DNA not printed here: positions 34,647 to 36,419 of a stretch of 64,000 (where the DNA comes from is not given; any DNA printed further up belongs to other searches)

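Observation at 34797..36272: Unusual domain fusion: MshEN c-di-GMP receptor, receiver and TPR in one 491-aa protein.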

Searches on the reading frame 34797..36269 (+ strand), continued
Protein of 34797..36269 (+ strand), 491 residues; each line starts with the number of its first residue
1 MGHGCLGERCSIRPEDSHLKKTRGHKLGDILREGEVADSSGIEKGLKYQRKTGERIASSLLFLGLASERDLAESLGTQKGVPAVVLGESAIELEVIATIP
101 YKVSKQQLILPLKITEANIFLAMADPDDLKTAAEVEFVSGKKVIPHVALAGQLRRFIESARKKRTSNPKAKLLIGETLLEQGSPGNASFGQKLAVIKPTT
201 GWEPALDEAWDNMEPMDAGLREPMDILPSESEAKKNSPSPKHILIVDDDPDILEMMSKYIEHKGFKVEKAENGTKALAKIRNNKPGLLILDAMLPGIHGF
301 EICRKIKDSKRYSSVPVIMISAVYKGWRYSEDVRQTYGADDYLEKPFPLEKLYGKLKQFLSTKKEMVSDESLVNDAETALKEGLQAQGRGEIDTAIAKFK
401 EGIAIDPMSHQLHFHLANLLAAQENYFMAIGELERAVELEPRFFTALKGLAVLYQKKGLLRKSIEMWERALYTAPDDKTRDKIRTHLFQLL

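Call 10: find_homologous_proteins(query=window:34797-36269:+, max_evalue=0.00001)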
Query window:34797-36269:+ (491 aa): 769 proteins with E <= 0.00001 among 8000 candidates; the best 120 are listed.
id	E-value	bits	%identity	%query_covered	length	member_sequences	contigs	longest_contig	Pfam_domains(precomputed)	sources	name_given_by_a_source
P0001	0.0e+0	1040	100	96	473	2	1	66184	PF14559.13,PF05157.21,PF13414.13,PF00515.35,PF13432.13,PF00072.31,PF07719.24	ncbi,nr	ncbi:MAG: response regulator [Deltaproteobacteria bacterium]|nr:response regulator [Deltaproteobacte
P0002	4.2e-137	476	49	95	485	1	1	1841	PF05157.21,PF13431.13,PF13414.13,PF00515.35,PF13432.13,PF00072.31,PF07719.24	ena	-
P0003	5.3e-137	476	49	95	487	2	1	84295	PF14559.13,PF05157.21,PF13431.13,PF13414.13,PF00515.35,PF13432.13,PF00072.31,PF07719.24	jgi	-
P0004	8.8e-103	363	42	95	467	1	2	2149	PF05157.21,PF13431.13,PF13414.13,PF00515.35,PF21033.5,PF13432.13,PF13181.13,PF00072.31,PF07719.24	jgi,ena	-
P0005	4.8e-102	361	40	95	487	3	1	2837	PF05157.21,PF13414.13,PF00515.35,PF13181.13,PF00072.31,PF07719.24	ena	-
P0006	9.4e-102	360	39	95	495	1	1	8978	PF05157.21,PF13431.13,PF13414.13,PF13371.13,PF00515.35,PF13432.13,PF00072.31,PF07719.24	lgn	-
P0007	3.1e-101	358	41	96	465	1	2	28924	PF13431.13,PF13414.13,PF13428.13,PF00072.31,PF14559.13,PF05157.21,PF13371.13,PF00515.35,PF12895.14,PF13424.13,PF13432.13,PF07719.24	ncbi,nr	ncbi:MAG: response regulator [Deltaproteobacteria bacterium]|nr:MAG: response regulator [Deltaproteo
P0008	9.7e-101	356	39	95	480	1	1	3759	PF05157.21,PF13414.13,PF13432.13,PF00072.31,PF07719.24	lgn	-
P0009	1.8e-100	355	40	96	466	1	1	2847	PF14559.13,PF05157.21,PF13431.13,PF13414.13,PF00515.35,PF13432.13,PF13428.13,PF00072.31,PF07719.24,PF13374.13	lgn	-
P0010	2.8e-100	355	40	95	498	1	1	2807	PF14559.13,PF05157.21,PF13414.13,PF13371.13,PF13432.13,PF13428.13,PF00072.31,PF07719.24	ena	-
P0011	5.8e-100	354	40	95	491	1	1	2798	PF05157.21,PF13414.13,PF13371.13,PF13428.13,PF00072.31,PF07719.24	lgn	-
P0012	6.9e-100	353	40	95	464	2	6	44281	PF14559.13,PF05157.21,PF13431.13,PF13414.13,PF00515.35,PF13432.13,PF13181.13,PF00072.31,PF07719.24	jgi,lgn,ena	-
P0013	8.1e-100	353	40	95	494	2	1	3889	PF14559.13,PF05157.21,PF13414.13,PF13371.13,PF00515.35,PF13432.13,PF13428.13,PF00072.31,PF07719.24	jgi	-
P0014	8.4e-100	353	42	96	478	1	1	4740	PF14559.13,PF05157.21,PF13431.13,PF13414.13,PF00515.35,PF13181.13,PF00072.31,PF07719.24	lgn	-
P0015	9.0e-100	353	41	95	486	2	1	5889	PF05157.21,PF13431.13,PF13414.13,PF00515.35,PF00072.31,PF07719.24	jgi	jgi:DNA-binding response OmpR family regulator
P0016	9.2e-100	353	40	95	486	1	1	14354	PF14559.13,PF05157.21,PF13431.13,PF13414.13,PF00515.35,PF13432.13,PF13428.13,PF13181.13,PF00072.31,PF07719.24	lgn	-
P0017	1.4e-99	352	39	95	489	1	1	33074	PF05157.21,PF13414.13,PF00515.35,PF13181.13,PF00072.31,PF07719.24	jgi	jgi:DNA-binding response OmpR family regulator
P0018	1.8e-99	352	40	95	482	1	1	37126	PF05157.21,PF13414.13,PF00515.35,PF00072.31,PF07719.24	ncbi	-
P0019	2.0e-99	352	41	95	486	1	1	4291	PF05157.21,PF13431.13,PF13414.13,PF00515.35,PF13428.13,PF13181.13,PF00072.31,PF07719.24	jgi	jgi:DNA-binding response OmpR family regulator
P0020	2.6e-99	352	41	95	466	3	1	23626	PF14559.13,PF05157.21,PF13431.13,PF13414.13,PF13371.13,PF00515.35,PF13428.13,PF13181.13,PF00072.31,PF07719.24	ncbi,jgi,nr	ncbi:MAG: response regulator [Deltaproteobacteria bacterium]|nr:response regulator [Deltaproteobacte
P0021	3.7e-99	351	41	95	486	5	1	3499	PF05157.21,PF13431.13,PF13414.13,PF00515.35,PF13432.13,PF13428.13,PF13181.13,PF00072.31,PF07719.24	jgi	jgi:DNA-binding response OmpR family regulator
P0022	4.9e-99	351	39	95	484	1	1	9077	PF05157.21,PF13414.13,PF00515.35,PF13432.13,PF00072.31,PF07719.24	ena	-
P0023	5.6e-99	350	40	95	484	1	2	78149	PF05157.21,PF13414.13,PF13432.13,PF13428.13,PF00072.31,PF07719.24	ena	-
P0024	6.1e-99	350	39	95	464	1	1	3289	PF14559.13,PF05157.21,PF13431.13,PF13414.13,PF00515.35,PF13424.13,PF13432.13,PF13428.13,PF00072.31,PF07719.24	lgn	-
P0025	6.1e-99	350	40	95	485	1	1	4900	PF05157.21,PF13414.13,PF00515.35,PF00072.31,PF07719.24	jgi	jgi:DNA-binding response OmpR family regulator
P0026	1.4e-98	349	40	95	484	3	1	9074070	PF05157.21,PF13414.13,PF13432.13,PF00072.31,PF07719.24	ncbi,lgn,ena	-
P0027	1.6e-98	349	41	95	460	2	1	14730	PF13431.13,PF13414.13,PF13176.13,PF13428.13,PF00072.31,PF13374.13,PF14559.13,PF05157.21,PF00515.35,PF13424.13,PF21033.5,PF13432.13,PF13181.13,PF07719.24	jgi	-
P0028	1.6e-98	349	39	95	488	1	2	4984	PF05157.21,PF13414.13,PF00515.35,PF13181.13,PF00072.31,PF07719.24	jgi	jgi:DNA-binding response OmpR family regulator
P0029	2.0e-98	349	39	95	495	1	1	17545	PF05157.21,PF13414.13,PF13432.13,PF00072.31,PF07719.24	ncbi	ncbi:MAG: response regulator [Myxococcota bacterium]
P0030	2.2e-98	348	40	95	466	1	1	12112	PF14559.13,PF05157.21,PF13431.13,PF13414.13,PF00515.35,PF13432.13,PF00072.31,PF07719.24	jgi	jgi:DNA-binding response OmpR family regulator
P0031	2.3e-98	348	40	95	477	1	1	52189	PF05157.21,PF13431.13,PF13414.13,PF00515.35,PF00072.31,PF07719.24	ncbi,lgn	ncbi:MAG: response regulator [Myxococcota bacterium]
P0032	2.3e-98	348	41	95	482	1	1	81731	PF13431.13,PF13414.13,PF13428.13,PF00072.31,PF13374.13,PF14559.13,PF05157.21,PF13371.13,PF00515.35,PF13432.13,PF13181.13,PF07719.24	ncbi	-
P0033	3.0e-98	348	38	95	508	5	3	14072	PF14559.13,PF05157.21,PF13414.13,PF00515.35,PF00072.31,PF07719.24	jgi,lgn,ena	-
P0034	3.0e-98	348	40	95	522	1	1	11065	PF05157.21,PF13414.13,PF00515.35,PF00072.31,PF07719.24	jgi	-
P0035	3.1e-98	348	40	95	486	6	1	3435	PF05157.21,PF13431.13,PF13414.13,PF00515.35,PF13181.13,PF00072.31,PF07719.24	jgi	jgi:DNA-binding response OmpR family regulator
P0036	3.8e-98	348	40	95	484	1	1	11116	PF05157.21,PF13431.13,PF13414.13,PF00515.35,PF13432.13,PF13428.13,PF13181.13,PF00072.31,PF07719.24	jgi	-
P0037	4.5e-98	347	39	95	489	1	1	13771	PF05157.21,PF13414.13,PF00515.35,PF00072.31,PF07719.24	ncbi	-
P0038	5.1e-98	347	39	95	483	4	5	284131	PF05157.21,PF13414.13,PF00072.31,PF07719.24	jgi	jgi:DNA-binding response OmpR family regulator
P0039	6.6e-98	347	41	95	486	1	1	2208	PF05157.21,PF13431.13,PF13414.13,PF00515.35,PF13181.13,PF00072.31,PF07719.24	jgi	jgi:DNA-binding response OmpR family regulator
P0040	7.1e-98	347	41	92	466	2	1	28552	PF05157.21,PF13414.13,PF00515.35,PF13181.13,PF00072.31,PF07719.24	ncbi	-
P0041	1.4e-97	346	40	95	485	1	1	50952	PF05157.21,PF13414.13,PF00515.35,PF00072.31,PF07719.24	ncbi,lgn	-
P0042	2.2e-97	345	36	95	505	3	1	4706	PF05157.21,PF13414.13,PF13432.13,PF00072.31,PF07719.24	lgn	-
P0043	2.8e-97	345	39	95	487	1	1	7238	PF05157.21,PF13414.13,PF00515.35,PF00072.31,PF07719.24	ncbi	-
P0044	3.0e-97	345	39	95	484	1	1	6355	PF05157.21,PF13414.13,PF13432.13,PF00072.31,PF07719.24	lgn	-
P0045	3.1e-97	345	38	95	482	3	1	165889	PF05157.21,PF13414.13,PF00515.35,PF13432.13,PF00072.31,PF07719.24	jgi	-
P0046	3.6e-97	344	38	95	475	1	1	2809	PF14559.13,PF05157.21,PF13414.13,PF13371.13,PF00515.35,PF13424.13,PF13432.13,PF13428.13,PF00072.31,PF07719.24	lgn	-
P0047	3.7e-97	344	39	95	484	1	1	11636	PF05157.21,PF13414.13,PF13432.13,PF00072.31,PF07719.24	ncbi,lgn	ncbi:MAG: response regulator [Myxococcota bacterium]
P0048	4.8e-97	344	40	89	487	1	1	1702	PF05157.21,PF13414.13,PF13371.13,PF00072.31,PF07719.24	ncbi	-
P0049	5.2e-97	344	39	95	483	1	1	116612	PF05157.21,PF13414.13,PF00515.35,PF00072.31,PF07719.24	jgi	jgi:DNA-binding response OmpR family regulator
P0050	6.9e-97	344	39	95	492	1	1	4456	PF05157.21,PF13414.13,PF00515.35,PF13432.13,PF00072.31,PF07719.24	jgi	jgi:DNA-binding response OmpR family regulator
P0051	1.1e-96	343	40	95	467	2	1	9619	PF05157.21,PF13431.13,PF13414.13,PF00515.35,PF13432.13,PF13428.13,PF13181.13,PF00072.31,PF07719.24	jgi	-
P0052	1.2e-96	343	39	95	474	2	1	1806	PF05157.21,PF13414.13,PF13371.13,PF00515.35,PF00072.31,PF07719.24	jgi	jgi:DNA-binding response OmpR family regulator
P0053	1.2e-96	343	39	96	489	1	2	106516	PF05157.21,PF13414.13,PF00515.35,PF00072.31,PF07719.24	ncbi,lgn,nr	ncbi:MAG: response regulator [Myxococcota bacterium]|nr:response regulator [Myxococcota bacterium] M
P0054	1.2e-96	343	39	95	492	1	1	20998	PF05157.21,PF13414.13,PF00515.35,PF13181.13,PF00072.31,PF07719.24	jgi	jgi:DNA-binding response OmpR family regulator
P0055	1.3e-96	343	39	95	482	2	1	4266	PF05157.21,PF13431.13,PF13414.13,PF13371.13,PF13432.13,PF13428.13,PF00072.31,PF07719.24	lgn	-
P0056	1.4e-96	343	39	95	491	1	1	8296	PF14559.13,PF05157.21,PF13431.13,PF13414.13,PF13371.13,PF00515.35,PF13432.13,PF13428.13,PF00072.31,PF07719.24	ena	-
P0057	1.4e-96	342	40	95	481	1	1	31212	PF05157.21,PF13431.13,PF13414.13,PF13432.13,PF13428.13,PF00072.31,PF07719.24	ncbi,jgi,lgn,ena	-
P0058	1.6e-96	342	39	95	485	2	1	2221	PF05157.21,PF13414.13,PF00072.31,PF07719.24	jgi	-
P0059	1.9e-96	342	38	95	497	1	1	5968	PF14559.13,PF05157.21,PF13431.13,PF13414.13,PF13371.13,PF00515.35,PF13432.13,PF13428.13,PF00072.31,PF07719.24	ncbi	-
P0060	1.9e-96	342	39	95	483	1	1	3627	PF14559.13,PF05157.21,PF13414.13,PF00515.35,PF13432.13,PF00072.31,PF07719.24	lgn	-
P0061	2.1e-96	342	39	97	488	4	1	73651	PF05157.21,PF13414.13,PF00072.31,PF07719.24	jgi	jgi:DNA-binding response OmpR family regulator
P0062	2.2e-96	342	37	95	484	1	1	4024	PF05157.21,PF13414.13,PF13432.13,PF00072.31,PF07719.24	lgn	-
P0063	2.2e-96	342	38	95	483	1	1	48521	PF05157.21,PF13414.13,PF00072.31,PF07719.24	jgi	jgi:DNA-binding response OmpR family regulator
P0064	2.3e-96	342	39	95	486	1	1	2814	PF05157.21,PF13414.13,PF00515.35,PF00072.31,PF07719.24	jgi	jgi:DNA-binding response OmpR family regulator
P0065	2.5e-96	342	38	95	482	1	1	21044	PF05157.21,PF13414.13,PF00515.35,PF00072.31,PF07719.24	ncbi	-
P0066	3.2e-96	341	40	95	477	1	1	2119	PF05157.21,PF13431.13,PF13414.13,PF00515.35,PF00072.31,PF07719.24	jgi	jgi:DNA-binding response OmpR family regulator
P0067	3.4e-96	341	40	95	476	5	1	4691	PF14559.13,PF05157.21,PF13431.13,PF13414.13,PF00515.35,PF13428.13,PF13181.13,PF00072.31,PF07719.24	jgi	jgi:DNA-binding response OmpR family regulator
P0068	3.5e-96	341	38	95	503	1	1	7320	PF05157.21,PF13414.13,PF00515.35,PF00072.31,PF07719.24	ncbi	-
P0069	4.7e-96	341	38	95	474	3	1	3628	PF05157.21,PF13431.13,PF13414.13,PF13371.13,PF00515.35,PF00072.31,PF07719.24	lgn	-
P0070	4.8e-96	341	38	95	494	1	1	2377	PF05157.21,PF13414.13,PF00515.35,PF13432.13,PF13428.13,PF00072.31,PF07719.24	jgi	jgi:CheY-like chemotaxis protein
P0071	5.4e-96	341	39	95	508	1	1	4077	PF05157.21,PF13414.13,PF00515.35,PF13432.13,PF00072.31,PF07719.24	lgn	-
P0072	5.5e-96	341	36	95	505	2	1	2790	PF05157.21,PF13414.13,PF00515.35,PF13432.13,PF00072.31,PF07719.24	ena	-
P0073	5.8e-96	340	38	95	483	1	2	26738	PF05157.21,PF13431.13,PF13414.13,PF00072.31,PF07719.24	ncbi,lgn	ncbi:MAG: response regulator [Myxococcota bacterium]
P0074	6.2e-96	340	38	95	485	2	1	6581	PF05157.21,PF13431.13,PF13414.13,PF13432.13,PF13428.13,PF00072.31,PF07719.24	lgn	-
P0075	8.0e-96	340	39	95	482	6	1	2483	PF05157.21,PF13431.13,PF13414.13,PF13428.13,PF00072.31,PF07719.24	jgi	jgi:DNA-binding response OmpR family regulator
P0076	8.5e-96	340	39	97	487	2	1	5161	PF05157.21,PF13414.13,PF00072.31,PF07719.24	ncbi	-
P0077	8.9e-96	340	39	95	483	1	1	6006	PF05157.21,PF13431.13,PF13414.13,PF13432.13,PF00072.31,PF07719.24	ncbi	-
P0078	9.2e-96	340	38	95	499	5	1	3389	PF05157.21,PF13431.13,PF13414.13,PF13432.13,PF00072.31,PF07719.24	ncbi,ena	-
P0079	9.3e-96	340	38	97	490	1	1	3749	PF05157.21,PF13414.13,PF00072.31,PF07719.24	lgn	-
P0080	9.7e-96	340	38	95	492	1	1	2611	PF05157.21,PF13414.13,PF00515.35,PF13432.13,PF13428.13,PF00072.31,PF07719.24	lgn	-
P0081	1.1e-95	340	36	95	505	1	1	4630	PF05157.21,PF13414.13,PF13424.13,PF13432.13,PF13181.13,PF00072.31,PF07719.24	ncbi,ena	-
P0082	1.1e-95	340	39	95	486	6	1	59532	PF05157.21,PF13431.13,PF13414.13,PF13432.13,PF13428.13,PF00072.31,PF07719.24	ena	-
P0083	1.2e-95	339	39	95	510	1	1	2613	PF05157.21,PF13431.13,PF13414.13,PF00515.35,PF00072.31,PF07719.24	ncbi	-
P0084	1.7e-95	339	40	95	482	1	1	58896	PF05157.21,PF13414.13,PF00072.31,PF07719.24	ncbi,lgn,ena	-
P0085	1.8e-95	339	35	95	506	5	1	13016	PF05157.21,PF13431.13,PF13414.13,PF13371.13,PF00515.35,PF13432.13,PF00072.31,PF07719.24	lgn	-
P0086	1.8e-95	339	42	95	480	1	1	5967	PF13431.13,PF13414.13,PF13176.13,PF13428.13,PF00072.31,PF13374.13,PF14559.13,PF05157.21,PF00515.35,PF13424.13,PF21033.5,PF13432.13,PF07719.24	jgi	jgi:DNA-binding response OmpR family regulator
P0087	2.0e-95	339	39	95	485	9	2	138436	PF14559.13,PF05157.21,PF13414.13,PF13432.13,PF13428.13,PF00072.31,PF07719.24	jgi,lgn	jgi:CheY-like chemotaxis protein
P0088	2.6e-95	338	36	95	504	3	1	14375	PF05157.21,PF13414.13,PF00515.35,PF13432.13,PF13428.13,PF00072.31,PF07719.24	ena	-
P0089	2.6e-95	338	39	95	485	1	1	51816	PF14559.13,PF05157.21,PF13414.13,PF13432.13,PF00072.31,PF07719.24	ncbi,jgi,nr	ncbi:MAG: response regulator [Myxococcota bacterium]|jgi:CheY-like chemotaxis protein|nr:response re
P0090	3.1e-95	338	38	95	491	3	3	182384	PF14559.13,PF05157.21,PF13431.13,PF13414.13,PF13424.13,PF13432.13,PF13428.13,PF00072.31,PF07719.24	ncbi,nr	ncbi:MAG: response regulator [Sandaracinus sp.]|nr:response regulator [Sandaracinus sp.] MCB9618636.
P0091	3.3e-95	338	38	95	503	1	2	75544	PF05157.21,PF13414.13,PF13371.13,PF00515.35,PF13432.13,PF13428.13,PF00072.31,PF07719.24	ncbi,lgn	ncbi:MAG: response regulator [Sandaracinaceae bacterium]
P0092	3.5e-95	338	40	89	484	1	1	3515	PF05157.21,PF13414.13,PF00515.35,PF13424.13,PF13432.13,PF13428.13,PF00072.31,PF07719.24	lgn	-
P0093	3.6e-95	338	39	92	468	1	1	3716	PF14559.13,PF05157.21,PF13431.13,PF13414.13,PF00515.35,PF13432.13,PF13428.13,PF13181.13,PF00072.31,PF07719.24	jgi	-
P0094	3.6e-95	338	37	95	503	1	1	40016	PF05157.21,PF13414.13,PF00515.35,PF13432.13,PF00072.31,PF07719.24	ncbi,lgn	-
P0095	3.7e-95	338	39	95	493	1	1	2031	PF05157.21,PF13414.13,PF00072.31,PF07719.24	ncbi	-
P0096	4.0e-95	338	39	95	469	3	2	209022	PF05157.21,PF13431.13,PF13414.13,PF00515.35,PF13432.13,PF13428.13,PF13181.13,PF00072.31,PF07719.24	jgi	-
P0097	4.2e-95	338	38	95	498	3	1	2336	PF05157.21,PF13414.13,PF00515.35,PF00072.31,PF07719.24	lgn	-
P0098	4.3e-95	338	39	95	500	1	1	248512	PF14559.13,PF05157.21,PF13431.13,PF13414.13,PF00515.35,PF13428.13,PF13181.13,PF00072.31,PF07719.24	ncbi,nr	ncbi:MAG: response regulator [Proteobacteria bacterium]|nr:response regulator [Pseudomonadota bacter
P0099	4.3e-95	338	38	95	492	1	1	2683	PF05157.21,PF13414.13,PF00515.35,PF13432.13,PF00072.31,PF07719.24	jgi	jgi:DNA-binding response OmpR family regulator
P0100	5.3e-95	337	39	95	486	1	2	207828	PF14559.13,PF05157.21,PF13414.13,PF13432.13,PF13428.13,PF00072.31,PF07719.24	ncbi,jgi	jgi:CheY-like chemotaxis protein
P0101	5.6e-95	337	38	95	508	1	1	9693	PF14559.13,PF05157.21,PF13414.13,PF00515.35,PF13432.13,PF13428.13,PF00072.31,PF07719.24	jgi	jgi:CheY-like chemotaxis protein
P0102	6.0e-95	337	38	95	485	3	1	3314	PF05157.21,PF13414.13,PF13371.13,PF00515.35,PF00072.31,PF07719.24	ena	-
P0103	6.2e-95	337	36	95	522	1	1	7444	PF05157.21,PF13414.13,PF00515.35,PF13432.13,PF13428.13,PF00072.31,PF07719.24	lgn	-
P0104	6.8e-95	337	40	94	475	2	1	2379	PF05157.21,PF13414.13,PF00515.35,PF00072.31,PF07719.24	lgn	-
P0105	7.4e-95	337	38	95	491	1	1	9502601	PF05157.21,PF13414.13,PF00072.31,PF07719.24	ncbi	ncbi:MAG: response regulator [Myxococcales bacterium]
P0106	7.4e-95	337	38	95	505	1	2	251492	PF05157.21,PF13414.13,PF13432.13,PF00072.31,PF07719.24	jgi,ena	jgi:DNA-binding response OmpR family regulator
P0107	8.5e-95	337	38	95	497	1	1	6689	PF05157.21,PF13414.13,PF00515.35,PF13432.13,PF00072.31,PF07719.24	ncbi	-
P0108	8.6e-95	337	36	95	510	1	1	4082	PF05157.21,PF13414.13,PF00072.31,PF07719.24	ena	-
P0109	1.3e-94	336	40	95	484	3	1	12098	PF05157.21,PF13431.13,PF13414.13,PF00515.35,PF00072.31,PF07719.24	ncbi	-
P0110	1.3e-94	336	37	95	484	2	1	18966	PF05157.21,PF13414.13,PF00515.35,PF13432.13,PF13428.13,PF00072.31,PF07719.24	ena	-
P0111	1.6e-94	336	38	97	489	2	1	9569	PF05157.21,PF13414.13,PF00072.31,PF07719.24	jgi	jgi:DNA-binding response OmpR family regulator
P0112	1.8e-94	336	38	95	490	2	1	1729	PF05157.21,PF13414.13,PF00515.35,PF13181.13,PF00072.31,PF07719.24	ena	-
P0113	1.8e-94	336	39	95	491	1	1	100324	PF05157.21,PF13414.13,PF00072.31,PF07719.24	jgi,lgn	jgi:DNA-binding response OmpR family regulator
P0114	2.0e-94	335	36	95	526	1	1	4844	PF05157.21,PF23914.2,PF13414.13,PF00515.35,PF13432.13,PF13428.13,PF00072.31,PF07719.24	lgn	-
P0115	2.1e-94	335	39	95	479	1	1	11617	PF05157.21,PF13431.13,PF13414.13,PF00515.35,PF13432.13,PF13181.13,PF00072.31,PF07719.24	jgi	jgi:DNA-binding response OmpR family regulator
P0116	2.3e-94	335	38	95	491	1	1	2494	PF05157.21,PF13414.13,PF00515.35,PF13432.13,PF00072.31,PF07719.24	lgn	-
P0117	2.9e-94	335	39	95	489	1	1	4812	PF05157.21,PF13414.13,PF00072.31,PF07719.24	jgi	jgi:DNA-binding response OmpR family regulator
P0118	3.2e-94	335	38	95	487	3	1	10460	PF05157.21,PF13414.13,PF00072.31,PF07719.24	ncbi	-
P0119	3.2e-94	335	36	95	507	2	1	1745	PF14559.13,PF05157.21,PF13431.13,PF13414.13,PF13432.13,PF13428.13,PF00072.31,PF07719.24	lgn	-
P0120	3.4e-94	335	37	95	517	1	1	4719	PF14559.13,PF05157.21,PF13414.13,PF00515.35,PF00072.31,PF07719.24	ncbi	-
